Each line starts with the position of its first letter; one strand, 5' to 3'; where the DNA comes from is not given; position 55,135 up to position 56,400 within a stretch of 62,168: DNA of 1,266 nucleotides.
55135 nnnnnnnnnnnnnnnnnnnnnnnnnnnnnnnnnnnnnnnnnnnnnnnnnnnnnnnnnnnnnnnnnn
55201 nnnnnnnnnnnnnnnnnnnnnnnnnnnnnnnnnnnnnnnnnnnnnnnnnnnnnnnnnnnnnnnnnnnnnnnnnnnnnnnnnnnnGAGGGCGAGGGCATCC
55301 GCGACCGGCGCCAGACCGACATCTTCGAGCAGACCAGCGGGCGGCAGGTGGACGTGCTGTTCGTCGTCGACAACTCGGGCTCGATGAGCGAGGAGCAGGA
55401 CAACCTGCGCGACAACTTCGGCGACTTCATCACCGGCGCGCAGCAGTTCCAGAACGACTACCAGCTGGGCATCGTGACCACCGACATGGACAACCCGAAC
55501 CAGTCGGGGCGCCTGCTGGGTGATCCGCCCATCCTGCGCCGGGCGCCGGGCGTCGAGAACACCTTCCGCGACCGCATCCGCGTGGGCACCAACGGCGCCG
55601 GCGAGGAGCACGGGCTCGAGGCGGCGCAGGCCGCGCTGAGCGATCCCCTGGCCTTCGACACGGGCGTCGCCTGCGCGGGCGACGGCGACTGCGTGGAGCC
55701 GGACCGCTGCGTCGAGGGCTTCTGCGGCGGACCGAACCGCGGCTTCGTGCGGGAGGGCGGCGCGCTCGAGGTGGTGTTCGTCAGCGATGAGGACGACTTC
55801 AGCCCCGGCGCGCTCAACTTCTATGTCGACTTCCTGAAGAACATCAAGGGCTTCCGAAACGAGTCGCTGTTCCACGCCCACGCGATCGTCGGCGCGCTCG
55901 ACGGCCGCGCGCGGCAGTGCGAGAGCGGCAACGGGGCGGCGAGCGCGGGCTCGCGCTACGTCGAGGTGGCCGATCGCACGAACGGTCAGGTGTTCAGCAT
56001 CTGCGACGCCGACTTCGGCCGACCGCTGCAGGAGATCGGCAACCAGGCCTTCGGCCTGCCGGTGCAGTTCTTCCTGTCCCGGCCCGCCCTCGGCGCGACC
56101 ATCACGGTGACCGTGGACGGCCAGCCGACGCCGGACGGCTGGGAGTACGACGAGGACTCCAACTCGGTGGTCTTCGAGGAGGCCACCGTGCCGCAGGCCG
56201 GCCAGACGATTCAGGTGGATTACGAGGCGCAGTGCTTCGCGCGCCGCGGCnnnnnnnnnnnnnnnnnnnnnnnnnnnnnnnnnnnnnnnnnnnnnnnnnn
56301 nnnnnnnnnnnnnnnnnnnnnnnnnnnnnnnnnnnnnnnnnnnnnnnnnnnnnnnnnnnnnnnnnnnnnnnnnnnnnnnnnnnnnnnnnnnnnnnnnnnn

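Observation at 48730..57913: Array of four paralogous Ig-repeat lipoproteins divergent from the Glt-like operon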

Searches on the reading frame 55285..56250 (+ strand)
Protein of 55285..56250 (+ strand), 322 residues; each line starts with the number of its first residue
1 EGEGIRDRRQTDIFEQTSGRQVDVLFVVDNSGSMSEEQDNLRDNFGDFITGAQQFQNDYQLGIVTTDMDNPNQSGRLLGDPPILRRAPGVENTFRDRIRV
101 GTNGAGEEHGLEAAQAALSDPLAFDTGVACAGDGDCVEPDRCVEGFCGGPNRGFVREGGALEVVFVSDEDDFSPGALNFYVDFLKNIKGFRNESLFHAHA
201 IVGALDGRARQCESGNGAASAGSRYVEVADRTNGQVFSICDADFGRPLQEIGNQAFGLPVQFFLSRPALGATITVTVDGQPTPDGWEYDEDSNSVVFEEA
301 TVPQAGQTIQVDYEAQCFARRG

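Call 21: search_solved_structures(query=window:55306-56250:+, max_evalue=1, show_alignments=2)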
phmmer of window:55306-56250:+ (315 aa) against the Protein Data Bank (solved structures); distinct sequences matched with E-value up to 1: 0.

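Call 53: find_homologous_proteins(query=window:55285-56250:+, max_evalue=0.001)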
Query window:55285-56250:+ (322 aa): 167 proteins with E <= 0.001 among 2889 candidates; the best 120 are listed.
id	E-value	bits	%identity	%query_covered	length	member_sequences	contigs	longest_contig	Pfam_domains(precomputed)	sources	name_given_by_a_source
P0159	1.0e-154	533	75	100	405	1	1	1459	-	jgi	-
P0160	1.5e-139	483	68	100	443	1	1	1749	-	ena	-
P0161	5.0e-136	472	66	100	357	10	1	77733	-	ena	-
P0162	5.4e-101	356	62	79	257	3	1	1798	-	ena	-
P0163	5.3e-99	350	55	99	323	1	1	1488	-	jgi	-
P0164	1.7e-97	345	68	73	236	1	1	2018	-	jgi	jgi:hypothetical protein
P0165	4.7e-95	337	54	99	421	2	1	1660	-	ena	-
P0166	3.1e-94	334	62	79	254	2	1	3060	-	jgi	jgi:hypothetical protein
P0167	2.0e-93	332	50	99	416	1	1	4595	PF22073.3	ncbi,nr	ncbi:MAG: hypothetical protein KC609_13960, partial [Myxococcales bacterium]|nr:hypothetical protein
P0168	6.4e-91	323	51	99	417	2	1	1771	-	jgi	jgi:hypothetical protein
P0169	6.1e-89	317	68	64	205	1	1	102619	-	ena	-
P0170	1.7e-87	312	51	99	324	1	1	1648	-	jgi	jgi:hypothetical protein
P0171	4.4e-85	304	51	98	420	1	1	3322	-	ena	-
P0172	3.6e-79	285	68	59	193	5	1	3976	-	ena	-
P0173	8.3e-78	280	45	99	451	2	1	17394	-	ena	-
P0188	1.4e-43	168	36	94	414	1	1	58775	-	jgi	jgi:hypothetical protein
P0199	4.4e-39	153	37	97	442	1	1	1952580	PF15780.12,PF22544.3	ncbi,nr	ncbi:MAG: choice-of-anchor D domain-containing protein [Alphaproteobacteria bacterium]|nr:choice-of-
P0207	6.7e-37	146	34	96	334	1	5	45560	-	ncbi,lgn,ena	-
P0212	2.6e-36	144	38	97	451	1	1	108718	PF22544.3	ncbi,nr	ncbi:MAG: choice-of-anchor D domain-containing protein [Alphaproteobacteria bacterium]|nr:choice-of-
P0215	3.4e-35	140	34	70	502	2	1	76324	PF00932.26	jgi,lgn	jgi:hypothetical protein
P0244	6.6e-28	116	31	95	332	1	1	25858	-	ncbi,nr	ncbi:MAG: VWA domain-containing protein [Elusimicrobia bacterium]|nr:VWA domain-containing protein [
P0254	1.1e-25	109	29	97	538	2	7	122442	PF22073.3,PF15780.12,PF07610.18,PF12371.15,PF22544.3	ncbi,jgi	jgi:hypothetical protein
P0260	9.8e-24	103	30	92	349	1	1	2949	-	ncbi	ncbi:MAG: hypothetical protein ABL930_11410 [Pseudobdellovibrio sp.]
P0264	5.0e-23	100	33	94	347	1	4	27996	-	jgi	jgi:predicted small secreted protein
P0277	1.9e-21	95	30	92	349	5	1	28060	-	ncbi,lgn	-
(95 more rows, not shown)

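Call 57: search_protein_families(library=ncbifam, proteins=[P0260, P0277, P0244, P0199, P0212, P0254, P0188, P0207, P0264, P0215], max_evalue=0.001)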
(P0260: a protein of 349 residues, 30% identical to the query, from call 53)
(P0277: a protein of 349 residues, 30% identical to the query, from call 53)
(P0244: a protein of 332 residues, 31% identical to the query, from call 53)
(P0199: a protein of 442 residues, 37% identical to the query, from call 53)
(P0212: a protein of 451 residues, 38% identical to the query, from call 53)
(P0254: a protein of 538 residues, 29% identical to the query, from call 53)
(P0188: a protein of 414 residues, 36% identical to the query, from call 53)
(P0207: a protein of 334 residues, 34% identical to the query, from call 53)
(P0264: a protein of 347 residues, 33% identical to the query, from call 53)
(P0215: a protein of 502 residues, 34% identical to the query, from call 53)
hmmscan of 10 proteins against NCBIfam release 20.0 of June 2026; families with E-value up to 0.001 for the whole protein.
P0260 (349 aa): 2 families
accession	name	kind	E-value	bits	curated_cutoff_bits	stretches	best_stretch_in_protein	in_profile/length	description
NF052240.1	MIDASAdhsBdello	equivalog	7.9e-19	68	700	2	31-97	40-106/378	MIDAS family adhesin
NF033765.2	gliding_CglD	equivalog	3.2e-16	58.3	400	1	23-334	619-950/1124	adventurous gliding motility lipoprotein CglD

P0277 (349 aa): 2 families
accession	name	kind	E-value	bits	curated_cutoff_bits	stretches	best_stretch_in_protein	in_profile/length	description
NF052240.1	MIDASAdhsBdello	equivalog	5.7e-18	65.2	700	2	32-98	41-107/378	MIDAS family adhesin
NF033765.2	gliding_CglD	equivalog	7.1e-13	47.3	400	1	41-307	638-913/1124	adventurous gliding motility lipoprotein CglD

P0244 (332 aa): 2 families
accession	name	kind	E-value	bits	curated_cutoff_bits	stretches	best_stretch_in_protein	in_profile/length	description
NF052240.1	MIDASAdhsBdello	equivalog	1.2e-11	44.4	700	1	58-132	55-130/378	MIDAS family adhesin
NF033765.2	gliding_CglD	equivalog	9.2e-05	20.4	400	1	57-117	642-702/1124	adventurous gliding motility lipoprotein CglD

P0199 (442 aa): 3 families
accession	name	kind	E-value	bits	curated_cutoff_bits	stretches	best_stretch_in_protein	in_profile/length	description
NF012200.0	choice_anch_D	domain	6.6e-14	52.3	45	1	41-134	14-108/108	choice-of-anchor D domain-containing protein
NF052240.1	MIDASAdhsBdello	equivalog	1.5e-11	44.1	700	1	162-218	56-114/378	MIDAS family adhesin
NF033765.2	gliding_CglD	equivalog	4.9e-07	27.9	400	1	89-211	577-693/1124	adventurous gliding motility lipoprotein CglD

P0212 (451 aa): 3 families
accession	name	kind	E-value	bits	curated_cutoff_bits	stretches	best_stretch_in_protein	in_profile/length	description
NF012200.0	choice_anch_D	domain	9.7e-15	55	45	1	46-140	13-108/108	choice-of-anchor D domain-containing protein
NF033765.2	gliding_CglD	equivalog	1.2e-10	39.9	400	1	143-221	620-697/1124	adventurous gliding motility lipoprotein CglD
NF052240.1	MIDASAdhsBdello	equivalog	1.5e-10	40.7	700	1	167-226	55-116/378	MIDAS family adhesin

P0254 (538 aa): 1 family
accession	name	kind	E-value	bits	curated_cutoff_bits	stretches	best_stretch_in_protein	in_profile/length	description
NF012200.0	choice_anch_D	domain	7e-22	78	45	2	39-132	15-108/108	choice-of-anchor D domain-containing protein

P0188 (414 aa): 2 families
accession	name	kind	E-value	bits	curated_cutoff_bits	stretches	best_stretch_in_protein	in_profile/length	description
NF052240.1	MIDASAdhsBdello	equivalog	1.2e-20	74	700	2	33-120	47-140/378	MIDAS family adhesin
NF033765.2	gliding_CglD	equivalog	2.8e-09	35.4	400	1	37-94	639-696/1124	adventurous gliding motility lipoprotein CglD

P0207 (334 aa): 2 families
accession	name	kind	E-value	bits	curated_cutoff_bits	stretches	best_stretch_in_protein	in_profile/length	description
NF052240.1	MIDASAdhsBdello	equivalog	3.2e-14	52.9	700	1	47-113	56-125/378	MIDAS family adhesin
NF033765.2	gliding_CglD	equivalog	9.2e-12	43.6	400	1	45-192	642-811/1124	adventurous gliding motility lipoprotein CglD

P0264 (347 aa): 3 families
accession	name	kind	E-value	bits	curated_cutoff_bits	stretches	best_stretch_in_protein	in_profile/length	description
NF052240.1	MIDASAdhsBdello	equivalog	3e-10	39.8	700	1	51-113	50-114/378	MIDAS family adhesin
NF033765.2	gliding_CglD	equivalog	2.8e-07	28.7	400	1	56-124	643-718/1124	adventurous gliding motility lipoprotein CglD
NF007319.0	PRK09810.1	equivalog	0.00013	21.8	86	0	7-36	6-35/41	lipoprotein antitoxin entericidin A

P0215 (502 aa): 2 families
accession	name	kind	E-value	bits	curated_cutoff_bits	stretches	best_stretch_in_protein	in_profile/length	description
NF033765.2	gliding_CglD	equivalog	4.6e-16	57.8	400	2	289-447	748-907/1124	adventurous gliding motility lipoprotein CglD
NF052240.1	MIDASAdhsBdello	equivalog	1.8e-15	57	700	1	30-83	55-108/378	MIDAS family adhesin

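Call 70: predict_structure(alignment_id=A3)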
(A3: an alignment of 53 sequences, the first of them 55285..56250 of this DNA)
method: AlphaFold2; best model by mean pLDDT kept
length: 322 residues; sequences in the alignment: 53
mean_pLDDT: 92.9   pTM: 0.87
mean pLDDT of the five models: 92.9, 92.9, 92.0, 90.8, 90.7
residues with pLDDT >= 90: 261; 70-90: 53; 50-70: 7; < 50: 1
segments of 3 or more residues with pLDDT < 50: none
pLDDT, mean of each block of 10 residues (from residue 1): 68 88 98 94 97 92 97 95 96 96 90 98 96 95 96 95 97 98 93 91 87 85 97 96 95 91 94 97 96 92 92 88 65
secondary structure, 60 per line:
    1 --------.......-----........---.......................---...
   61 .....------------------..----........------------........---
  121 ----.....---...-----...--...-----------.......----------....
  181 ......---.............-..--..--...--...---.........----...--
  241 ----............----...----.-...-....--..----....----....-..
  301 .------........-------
elements in order: E9-15 E21-28 H32-54 E58-65 H90-97 H110-117 E125-129 E141-143 E146-148 E160-166 H177-186 H190-195 E196-202 E212-214 E217-219 H223-231 E236-238 H245-256 E261-263 E274-277 E286-289 E294-297 E308-315

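Call 72: fold_search(model_id=the predicted structure, library=pdb)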
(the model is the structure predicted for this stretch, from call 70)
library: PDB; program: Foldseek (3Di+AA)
matches with E <= 10: 939; with E <= 0.001: 159
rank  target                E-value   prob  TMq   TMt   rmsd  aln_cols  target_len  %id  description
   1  5e6s_B                1.8e-09  1.00  0.44  0.33   9.1       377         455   12  Structures of leukocyte integrin aLB2: The aI domain, the headpiece, and the pocket for the internal ligand (released 2016-03-02)
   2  5e6u_B                2.3e-09  1.00  0.45  0.34   8.9       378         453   13  Structures of leukocyte integrin aLb2: The aI domain, the headpiece, and the pocket for the internal ligand (released 2016-04-06)
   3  8w30_B                5.9e-09  1.00  0.44  0.40   9.6       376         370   12  Crystal structure of alpha-V beta-1 integrin headpiece in complex with TR01225179 (released 2025-01-01)
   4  4neh_B                6.3e-09  1.00  0.44  0.24   8.3       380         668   14  An internal ligand-bound, metastable state of a leukocyte integrin, aXb2 (released 2014-01-15)
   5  7usl_B                6.7e-09  1.00  0.45  0.24   8.6       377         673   12  Integrin alphaM/beta2 ectodomain in complex with adenylate cyclase toxin RTX751 and M1F5 Fab (released 2022-08-17)
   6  4wk0_B                8.0e-09  1.00  0.41  0.33   9.9       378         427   12  Metal Ion and Ligand Binding of Integrin (released 2014-12-03)
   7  8t2v_B                1.2e-08  1.00  0.45  0.22   8.8       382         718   11  Cryo-EM Structures of Full-length Integrin alphaIIbbeta3 in Native Lipids (released 2023-07-26)
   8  9p95_B                1.5e-08  1.00  0.44  0.38   9.8       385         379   13  CryoEM structure of integrin alpha4beta7 bound to MAdCAM-1 (released 2025-09-24)
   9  5e6r_B                1.6e-08  1.00  0.45  0.34   8.8       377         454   13  Structures of leukocyte integrin aLb2: The aI domain, the headpiece, and the pocket for the internal ligand (released 2016-03-02)
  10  3zdx_D                1.8e-08  1.00  0.43  0.32   8.5       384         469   11  Integrin alphaIIB beta3 headpiece and RGD peptide complex (released 2013-06-05)
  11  4wjk_B                1.9e-08  1.00  0.44  0.35   9.8       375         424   12  Metal Ion and Ligand Binding of Integrin (released 2014-12-03)
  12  3ze2_D                2.4e-08  1.00  0.49  0.44   8.9       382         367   10  Integrin alphaIIB beta3 headpiece and RGD peptide complex (released 2013-06-05)
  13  7ceb_B                3.5e-08  1.00  0.43  0.38   9.8       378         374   11  Crystal structure of alpha6beta1 integrin headpiece (released 2021-06-23)
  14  3nid_D                3.5e-08  1.00  0.43  0.32   9.2       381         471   10  The Closed Headpiece of Integrin alphaIIB beta3 and its Complex with an alpahIIB beta3 -Specific Antagonist That Does  (released 2010-12-22)
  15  4wk2_B                4.2e-08  1.00  0.43  0.34   9.3       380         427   12  Metal Ion and Ligand Binding of Integrin (released 2014-12-03)
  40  3fcs_D                1.1e-07  1.00  0.43  0.25  11.8       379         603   11  Structure of complete ectodomain of integrin aIIBb3 (released 2009-01-20)
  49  3fcs_B                1.6e-07  1.00  0.43  0.22  11.3       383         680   11  Structure of complete ectodomain of integrin aIIBb3 (released 2009-01-20)
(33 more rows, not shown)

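Call 79: find_encoding_contigs(protein=P0199, flank=8000, max_places=1)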
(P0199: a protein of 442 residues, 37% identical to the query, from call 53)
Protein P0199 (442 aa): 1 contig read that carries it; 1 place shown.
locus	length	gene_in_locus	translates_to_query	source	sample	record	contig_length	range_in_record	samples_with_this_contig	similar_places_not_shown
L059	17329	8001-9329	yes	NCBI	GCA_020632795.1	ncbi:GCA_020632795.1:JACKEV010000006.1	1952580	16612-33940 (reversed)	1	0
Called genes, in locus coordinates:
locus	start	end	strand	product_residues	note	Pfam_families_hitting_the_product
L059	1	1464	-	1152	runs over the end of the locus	PF01869:BcrAD_BadFG, PF09989:DUF2229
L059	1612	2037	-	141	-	-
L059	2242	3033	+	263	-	-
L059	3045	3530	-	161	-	PF00583:Acetyltransf_1, PF13673:Acetyltransf_10 (weak), PF13508:Acetyltransf_7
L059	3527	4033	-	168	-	PF07883:Cupin_2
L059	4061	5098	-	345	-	PF00561:Abhydrolase_1, PF12146:Hydrolase_4, PF12697:Abhydrolase_6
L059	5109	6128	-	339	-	PF00316:FBPase, PF18913:FBPase_C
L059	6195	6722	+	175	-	PF00856:SET (weak)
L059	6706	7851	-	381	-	PF00657:Lipase_GDSL (faint), PF13472:Lipase_GDSL_2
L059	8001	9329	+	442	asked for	PF15780:ASH (weak), PF22544:HYDIN_VesB_CFA65-like_Ig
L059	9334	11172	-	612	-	PF00400:WD40 (faint), PF24807:WD40_CDC20-Fz (weak), PF24814:WD40_Prp19 (weak), PF25174:Beta-prop_THOC3 (weak), PF12894:ANAPC4_WD40 (faint), PF23381:Beta-prop_IFT122_1st (faint)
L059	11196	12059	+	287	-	-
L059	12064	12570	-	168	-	PF00160:Pro_isomerase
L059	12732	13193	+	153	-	PF01451:LMWPc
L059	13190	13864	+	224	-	-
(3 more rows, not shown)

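Call 80: find_encoding_contigs(protein=P0254, flank=8000, max_places=1)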
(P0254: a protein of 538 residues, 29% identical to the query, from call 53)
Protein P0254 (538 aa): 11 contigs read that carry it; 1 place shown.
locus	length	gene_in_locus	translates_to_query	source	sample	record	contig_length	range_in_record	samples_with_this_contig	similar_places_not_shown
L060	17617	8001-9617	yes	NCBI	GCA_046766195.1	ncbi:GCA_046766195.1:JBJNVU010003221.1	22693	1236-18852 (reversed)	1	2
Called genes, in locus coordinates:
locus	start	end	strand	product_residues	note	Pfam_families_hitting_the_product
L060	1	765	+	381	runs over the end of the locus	-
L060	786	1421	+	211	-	-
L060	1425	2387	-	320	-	PF01699:Na_Ca_ex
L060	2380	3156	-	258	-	PF03328:HpcH_HpaI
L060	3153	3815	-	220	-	PF04367:DUF502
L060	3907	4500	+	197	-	-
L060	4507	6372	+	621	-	PF00005:ABC_tran, PF00004:AAA (faint), PF00006:ATP-synt_ab (faint), PF02463:SMC_N (faint), PF03215:Rad17 (faint), PF12848:ABC_tran_Xtn, PF00005:ABC_tran, PF16326:ABC_tran_CTD, +5 more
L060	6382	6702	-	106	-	-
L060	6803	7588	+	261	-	PF00378:ECH_1, PF16113:ECH_2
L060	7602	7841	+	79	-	-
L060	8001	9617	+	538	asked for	PF07610:DUF1573 (faint), PF12371:TMEM131_like_N (faint), PF15780:ASH (faint), PF22073:Cep192_D4 (faint), PF22544:HYDIN_VesB_CFA65-like_Ig (weak)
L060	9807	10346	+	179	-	-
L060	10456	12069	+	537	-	PF12371:TMEM131_like_N (weak), PF15780:ASH (faint), PF22073:Cep192_D4 (faint), PF22544:HYDIN_VesB_CFA65-like_Ig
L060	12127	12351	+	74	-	-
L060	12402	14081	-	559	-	-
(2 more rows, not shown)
